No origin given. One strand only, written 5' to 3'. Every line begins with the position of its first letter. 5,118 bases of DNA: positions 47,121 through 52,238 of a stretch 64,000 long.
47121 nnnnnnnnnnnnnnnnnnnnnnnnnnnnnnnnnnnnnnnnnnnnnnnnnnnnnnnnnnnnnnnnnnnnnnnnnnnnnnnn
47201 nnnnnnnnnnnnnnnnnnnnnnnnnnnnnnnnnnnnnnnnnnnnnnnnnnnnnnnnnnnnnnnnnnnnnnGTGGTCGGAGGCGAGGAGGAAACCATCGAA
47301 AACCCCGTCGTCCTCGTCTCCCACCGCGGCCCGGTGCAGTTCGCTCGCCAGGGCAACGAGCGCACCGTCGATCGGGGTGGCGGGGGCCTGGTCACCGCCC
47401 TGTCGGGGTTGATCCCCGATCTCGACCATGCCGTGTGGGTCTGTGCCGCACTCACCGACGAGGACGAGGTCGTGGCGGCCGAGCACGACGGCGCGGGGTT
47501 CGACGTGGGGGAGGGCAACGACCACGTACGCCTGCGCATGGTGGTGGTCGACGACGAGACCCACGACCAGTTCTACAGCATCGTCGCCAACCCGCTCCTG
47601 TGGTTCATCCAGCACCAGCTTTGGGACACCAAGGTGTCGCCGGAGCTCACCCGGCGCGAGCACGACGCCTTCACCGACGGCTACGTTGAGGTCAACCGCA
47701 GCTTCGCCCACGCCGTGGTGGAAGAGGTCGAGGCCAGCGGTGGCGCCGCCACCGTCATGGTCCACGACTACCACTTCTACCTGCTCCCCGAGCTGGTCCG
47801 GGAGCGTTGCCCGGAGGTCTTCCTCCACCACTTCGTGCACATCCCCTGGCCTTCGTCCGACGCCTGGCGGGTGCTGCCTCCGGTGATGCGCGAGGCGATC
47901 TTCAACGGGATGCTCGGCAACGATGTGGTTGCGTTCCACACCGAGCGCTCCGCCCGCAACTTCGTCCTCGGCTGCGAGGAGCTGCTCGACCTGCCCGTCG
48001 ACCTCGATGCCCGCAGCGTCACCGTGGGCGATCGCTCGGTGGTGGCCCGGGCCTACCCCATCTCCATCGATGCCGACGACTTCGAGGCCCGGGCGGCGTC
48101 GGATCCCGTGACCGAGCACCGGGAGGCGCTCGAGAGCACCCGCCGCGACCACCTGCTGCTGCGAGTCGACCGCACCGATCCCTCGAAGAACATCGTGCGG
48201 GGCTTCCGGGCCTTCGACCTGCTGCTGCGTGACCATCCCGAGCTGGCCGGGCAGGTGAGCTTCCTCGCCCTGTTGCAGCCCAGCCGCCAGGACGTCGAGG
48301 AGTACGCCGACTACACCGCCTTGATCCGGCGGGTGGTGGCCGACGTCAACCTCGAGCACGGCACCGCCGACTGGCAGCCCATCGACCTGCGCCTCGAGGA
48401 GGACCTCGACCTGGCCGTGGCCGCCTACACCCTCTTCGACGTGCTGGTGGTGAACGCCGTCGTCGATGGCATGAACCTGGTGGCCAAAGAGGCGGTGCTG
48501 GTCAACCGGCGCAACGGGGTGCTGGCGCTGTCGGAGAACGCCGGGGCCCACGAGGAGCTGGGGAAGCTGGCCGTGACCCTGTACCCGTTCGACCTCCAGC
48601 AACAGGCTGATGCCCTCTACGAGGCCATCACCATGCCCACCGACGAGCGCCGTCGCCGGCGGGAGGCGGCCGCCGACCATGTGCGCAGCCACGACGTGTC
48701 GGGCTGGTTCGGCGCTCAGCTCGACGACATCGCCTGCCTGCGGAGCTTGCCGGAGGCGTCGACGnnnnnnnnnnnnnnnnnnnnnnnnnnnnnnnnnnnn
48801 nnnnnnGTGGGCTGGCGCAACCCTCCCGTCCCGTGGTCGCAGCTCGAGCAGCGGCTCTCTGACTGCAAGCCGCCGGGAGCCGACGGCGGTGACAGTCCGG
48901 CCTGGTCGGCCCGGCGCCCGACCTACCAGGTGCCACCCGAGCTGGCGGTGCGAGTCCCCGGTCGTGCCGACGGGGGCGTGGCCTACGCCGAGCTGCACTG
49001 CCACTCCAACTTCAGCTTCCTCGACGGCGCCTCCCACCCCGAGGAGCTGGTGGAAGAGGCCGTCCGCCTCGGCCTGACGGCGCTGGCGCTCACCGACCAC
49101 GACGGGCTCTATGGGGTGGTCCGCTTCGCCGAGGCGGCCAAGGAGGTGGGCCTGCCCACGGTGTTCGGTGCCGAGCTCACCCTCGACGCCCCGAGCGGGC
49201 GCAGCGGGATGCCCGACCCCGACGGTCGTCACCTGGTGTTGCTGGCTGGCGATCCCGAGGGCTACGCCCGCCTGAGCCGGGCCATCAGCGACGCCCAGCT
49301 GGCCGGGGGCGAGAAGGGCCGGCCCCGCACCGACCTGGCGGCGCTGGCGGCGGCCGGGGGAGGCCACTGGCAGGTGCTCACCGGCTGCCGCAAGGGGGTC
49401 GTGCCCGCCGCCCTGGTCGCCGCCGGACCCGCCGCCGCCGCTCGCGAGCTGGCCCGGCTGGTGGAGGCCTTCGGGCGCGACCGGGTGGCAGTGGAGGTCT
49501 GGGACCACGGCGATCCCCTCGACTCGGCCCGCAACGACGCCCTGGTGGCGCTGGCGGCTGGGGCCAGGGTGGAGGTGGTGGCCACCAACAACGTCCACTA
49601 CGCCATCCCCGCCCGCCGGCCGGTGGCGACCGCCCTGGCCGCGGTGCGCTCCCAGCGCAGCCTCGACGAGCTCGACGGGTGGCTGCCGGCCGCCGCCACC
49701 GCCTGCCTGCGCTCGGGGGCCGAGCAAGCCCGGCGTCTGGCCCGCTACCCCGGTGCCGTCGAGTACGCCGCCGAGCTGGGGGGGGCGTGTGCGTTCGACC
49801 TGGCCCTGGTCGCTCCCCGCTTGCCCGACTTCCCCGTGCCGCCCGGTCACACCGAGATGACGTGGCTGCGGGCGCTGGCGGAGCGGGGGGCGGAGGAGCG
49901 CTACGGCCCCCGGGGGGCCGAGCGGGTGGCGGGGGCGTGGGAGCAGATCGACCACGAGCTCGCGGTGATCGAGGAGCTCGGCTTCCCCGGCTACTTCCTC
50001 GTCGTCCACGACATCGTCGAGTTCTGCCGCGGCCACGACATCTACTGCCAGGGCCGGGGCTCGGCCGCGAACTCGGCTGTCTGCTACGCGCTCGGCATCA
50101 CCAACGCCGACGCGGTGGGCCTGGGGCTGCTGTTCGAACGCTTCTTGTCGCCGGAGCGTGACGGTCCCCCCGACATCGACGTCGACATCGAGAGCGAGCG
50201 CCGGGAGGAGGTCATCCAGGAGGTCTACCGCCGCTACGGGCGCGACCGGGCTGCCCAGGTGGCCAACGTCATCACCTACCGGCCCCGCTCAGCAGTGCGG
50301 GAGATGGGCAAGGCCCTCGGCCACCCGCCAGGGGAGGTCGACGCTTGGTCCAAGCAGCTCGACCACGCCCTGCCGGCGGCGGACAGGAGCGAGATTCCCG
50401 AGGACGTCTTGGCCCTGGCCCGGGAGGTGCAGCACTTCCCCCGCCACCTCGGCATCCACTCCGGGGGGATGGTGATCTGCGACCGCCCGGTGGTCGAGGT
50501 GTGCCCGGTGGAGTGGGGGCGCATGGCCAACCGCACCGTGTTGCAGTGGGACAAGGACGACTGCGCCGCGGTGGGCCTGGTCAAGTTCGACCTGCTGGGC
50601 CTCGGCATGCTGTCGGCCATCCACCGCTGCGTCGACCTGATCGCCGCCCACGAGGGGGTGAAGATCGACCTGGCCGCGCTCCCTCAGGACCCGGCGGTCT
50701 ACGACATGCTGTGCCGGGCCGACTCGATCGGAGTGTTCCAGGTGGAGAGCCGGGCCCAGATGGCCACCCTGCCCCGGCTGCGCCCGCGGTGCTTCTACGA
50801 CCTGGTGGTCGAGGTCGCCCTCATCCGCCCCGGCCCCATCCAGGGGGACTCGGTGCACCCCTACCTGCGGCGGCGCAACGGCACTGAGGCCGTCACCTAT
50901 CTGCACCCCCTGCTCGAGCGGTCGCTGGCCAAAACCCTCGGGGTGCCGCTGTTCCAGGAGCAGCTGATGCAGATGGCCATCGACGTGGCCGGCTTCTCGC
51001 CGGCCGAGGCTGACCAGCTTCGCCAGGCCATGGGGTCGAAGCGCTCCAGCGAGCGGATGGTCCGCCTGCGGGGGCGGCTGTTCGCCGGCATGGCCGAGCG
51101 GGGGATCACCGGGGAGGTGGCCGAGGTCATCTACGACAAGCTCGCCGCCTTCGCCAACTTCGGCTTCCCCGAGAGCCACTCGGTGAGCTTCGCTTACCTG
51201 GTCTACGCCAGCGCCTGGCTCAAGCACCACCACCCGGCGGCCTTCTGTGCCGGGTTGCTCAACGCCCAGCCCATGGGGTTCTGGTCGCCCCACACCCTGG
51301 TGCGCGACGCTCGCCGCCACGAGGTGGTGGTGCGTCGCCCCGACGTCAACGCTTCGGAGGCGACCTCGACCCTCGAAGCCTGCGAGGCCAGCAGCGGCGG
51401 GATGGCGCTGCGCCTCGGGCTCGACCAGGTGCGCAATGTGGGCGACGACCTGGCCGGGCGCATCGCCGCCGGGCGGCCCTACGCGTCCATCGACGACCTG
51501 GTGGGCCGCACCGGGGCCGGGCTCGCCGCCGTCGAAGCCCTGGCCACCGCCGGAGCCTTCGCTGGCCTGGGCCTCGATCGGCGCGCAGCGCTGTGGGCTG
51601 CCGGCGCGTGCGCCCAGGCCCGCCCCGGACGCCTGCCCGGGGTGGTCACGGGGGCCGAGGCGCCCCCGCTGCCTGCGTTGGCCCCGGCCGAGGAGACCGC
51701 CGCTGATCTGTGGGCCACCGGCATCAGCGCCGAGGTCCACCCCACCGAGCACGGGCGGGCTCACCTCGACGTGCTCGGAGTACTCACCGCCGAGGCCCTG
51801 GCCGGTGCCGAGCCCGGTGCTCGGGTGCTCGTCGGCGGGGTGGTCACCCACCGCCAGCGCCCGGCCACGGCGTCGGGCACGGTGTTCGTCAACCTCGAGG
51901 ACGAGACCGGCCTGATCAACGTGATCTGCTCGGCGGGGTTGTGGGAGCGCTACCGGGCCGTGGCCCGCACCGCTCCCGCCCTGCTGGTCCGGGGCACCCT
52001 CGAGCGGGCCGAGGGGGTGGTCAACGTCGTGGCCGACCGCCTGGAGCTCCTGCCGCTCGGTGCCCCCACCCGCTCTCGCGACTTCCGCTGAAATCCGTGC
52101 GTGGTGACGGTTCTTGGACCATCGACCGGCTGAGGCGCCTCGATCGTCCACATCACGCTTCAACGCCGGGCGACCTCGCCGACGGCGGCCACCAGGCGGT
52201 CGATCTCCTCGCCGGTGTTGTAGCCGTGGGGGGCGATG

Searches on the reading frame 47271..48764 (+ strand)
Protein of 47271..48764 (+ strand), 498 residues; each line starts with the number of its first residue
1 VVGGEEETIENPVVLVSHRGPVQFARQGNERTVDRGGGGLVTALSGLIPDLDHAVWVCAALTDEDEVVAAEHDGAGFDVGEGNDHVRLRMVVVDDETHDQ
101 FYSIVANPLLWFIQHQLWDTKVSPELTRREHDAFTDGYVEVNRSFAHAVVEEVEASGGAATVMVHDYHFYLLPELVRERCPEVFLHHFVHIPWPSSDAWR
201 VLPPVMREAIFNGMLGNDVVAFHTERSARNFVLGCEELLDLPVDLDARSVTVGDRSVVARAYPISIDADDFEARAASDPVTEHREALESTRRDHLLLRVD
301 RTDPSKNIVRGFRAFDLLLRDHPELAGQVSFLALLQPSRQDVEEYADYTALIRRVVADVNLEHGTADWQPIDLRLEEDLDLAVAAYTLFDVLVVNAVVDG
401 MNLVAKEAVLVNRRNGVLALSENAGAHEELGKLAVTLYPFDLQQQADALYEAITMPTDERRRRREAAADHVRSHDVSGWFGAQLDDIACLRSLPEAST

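Call 4: search_protein_families(library=pfam, proteins=[window:47271-48764:+], max_evalue=1)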
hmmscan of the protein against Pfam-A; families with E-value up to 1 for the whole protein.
window:47271-48764:+ (498 aa): 1 family
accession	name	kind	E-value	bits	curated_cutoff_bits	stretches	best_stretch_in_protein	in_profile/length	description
PF00982.27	Glyco_transf_20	-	5.5e-111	372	32.5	1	13-487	3-471/473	Glycosyltransferase family 20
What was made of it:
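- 47259..48767 (+): GT20 (OtsA-like trehalose-6-phosphate synthase, 498 aa from GTG 47271) with its own TAGCGT -10 at 47259-47264 and no LexA box. Pfam Glyco_transf_20, E 5.5e-111 (call 4).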

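Call 85: search_protein_families(library=ncbifam, proteins=[window:47271-48764:+], max_evalue=0.001)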
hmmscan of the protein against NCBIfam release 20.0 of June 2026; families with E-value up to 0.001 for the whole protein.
window:47271-48764:+ (498 aa): 4 families
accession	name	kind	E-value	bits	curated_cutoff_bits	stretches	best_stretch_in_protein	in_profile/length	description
NF011071.0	PRK14501.1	equivalog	3.4e-105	352.9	634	1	13-487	4-461/729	bifunctional alpha,alpha-trehalose-phosphate synthase (UDP-forming)/trehalose-phosphatase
TIGR02400.1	trehalose_OtsA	equivalog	2.5e-93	313.3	564.85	1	13-487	2-454/456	alpha,alpha-trehalose-phosphate synthase (UDP-forming)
TIGR02398.1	gluc_glyc_Psyn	equivalog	1.2e-56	192.4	569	2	250-487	241-480/487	glucosylglycerol-phosphate synthase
NF007513.0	PRK10117.1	equivalog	1.9e-45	155.7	759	1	92-488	67-452/474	alpha,alpha-trehalose-phosphate synthase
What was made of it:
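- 47259..48767 (+): Best NCBIfam hits are OtsA-type but fall below their cut-offs (call 85).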

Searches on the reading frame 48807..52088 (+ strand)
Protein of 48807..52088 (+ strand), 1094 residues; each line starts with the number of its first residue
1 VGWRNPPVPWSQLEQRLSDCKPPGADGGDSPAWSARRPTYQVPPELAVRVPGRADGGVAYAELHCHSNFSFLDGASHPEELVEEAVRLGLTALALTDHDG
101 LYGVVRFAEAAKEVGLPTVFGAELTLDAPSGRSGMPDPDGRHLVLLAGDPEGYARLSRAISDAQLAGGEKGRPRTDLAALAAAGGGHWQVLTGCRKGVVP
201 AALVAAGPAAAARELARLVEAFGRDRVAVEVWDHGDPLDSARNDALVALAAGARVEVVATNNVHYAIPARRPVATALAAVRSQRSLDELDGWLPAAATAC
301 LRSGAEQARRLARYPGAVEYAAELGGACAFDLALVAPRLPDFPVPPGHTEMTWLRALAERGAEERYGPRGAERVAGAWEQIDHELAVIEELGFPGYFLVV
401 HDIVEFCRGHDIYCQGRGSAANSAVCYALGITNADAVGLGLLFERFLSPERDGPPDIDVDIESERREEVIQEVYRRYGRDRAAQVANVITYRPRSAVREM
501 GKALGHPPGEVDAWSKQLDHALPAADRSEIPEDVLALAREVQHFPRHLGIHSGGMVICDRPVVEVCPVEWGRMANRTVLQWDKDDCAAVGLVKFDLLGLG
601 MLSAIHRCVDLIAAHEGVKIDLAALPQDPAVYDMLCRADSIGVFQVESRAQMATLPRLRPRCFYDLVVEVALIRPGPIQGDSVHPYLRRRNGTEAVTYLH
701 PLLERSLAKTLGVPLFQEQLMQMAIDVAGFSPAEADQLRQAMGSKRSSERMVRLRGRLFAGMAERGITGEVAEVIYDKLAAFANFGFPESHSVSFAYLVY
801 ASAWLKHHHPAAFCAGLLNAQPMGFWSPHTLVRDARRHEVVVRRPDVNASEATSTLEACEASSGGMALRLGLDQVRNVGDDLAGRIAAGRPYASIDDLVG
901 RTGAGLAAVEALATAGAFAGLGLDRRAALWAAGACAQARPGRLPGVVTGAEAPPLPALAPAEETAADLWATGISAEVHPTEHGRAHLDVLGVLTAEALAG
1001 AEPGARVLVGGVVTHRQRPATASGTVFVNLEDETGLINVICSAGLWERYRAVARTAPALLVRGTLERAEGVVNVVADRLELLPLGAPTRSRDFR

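Call 4: search_protein_families(library=pfam, proteins=[window:48807-52088:+], max_evalue=1)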
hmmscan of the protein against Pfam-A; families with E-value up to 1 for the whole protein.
window:48807-52088:+ (1094 aa): 5 families
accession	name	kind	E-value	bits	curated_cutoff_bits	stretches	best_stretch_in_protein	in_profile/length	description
PF07733.18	DNA_pol3_alpha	-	2.9e-78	263.5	23.9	1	353-598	2-260/260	Bacterial DNA polymerase III alpha NTPase domain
PF17657.6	DNA_pol3_finger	-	6.2e-56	188.7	22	1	601-766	1-166/166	Bacterial DNA polymerase III alpha subunit finger domain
PF02811.25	PHP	-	6.8e-33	114.7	26.4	1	62-234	1-164/164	PHP domain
PF14579.12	HHH_6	-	3.7e-16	59.5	25.6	1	840-927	2-89/90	Helix-hairpin-helix motif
PF01336.31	tRNA_anti-codon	-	7.2e-07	29.5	27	1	1007-1082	1-75/75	OB-fold nucleic acid binding domain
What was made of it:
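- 48807..52091 (+): dnaE2 (1094 aa). Pfam PHP, DNA_pol3_alpha, finger, HHH_6 and OB domains (call 4).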
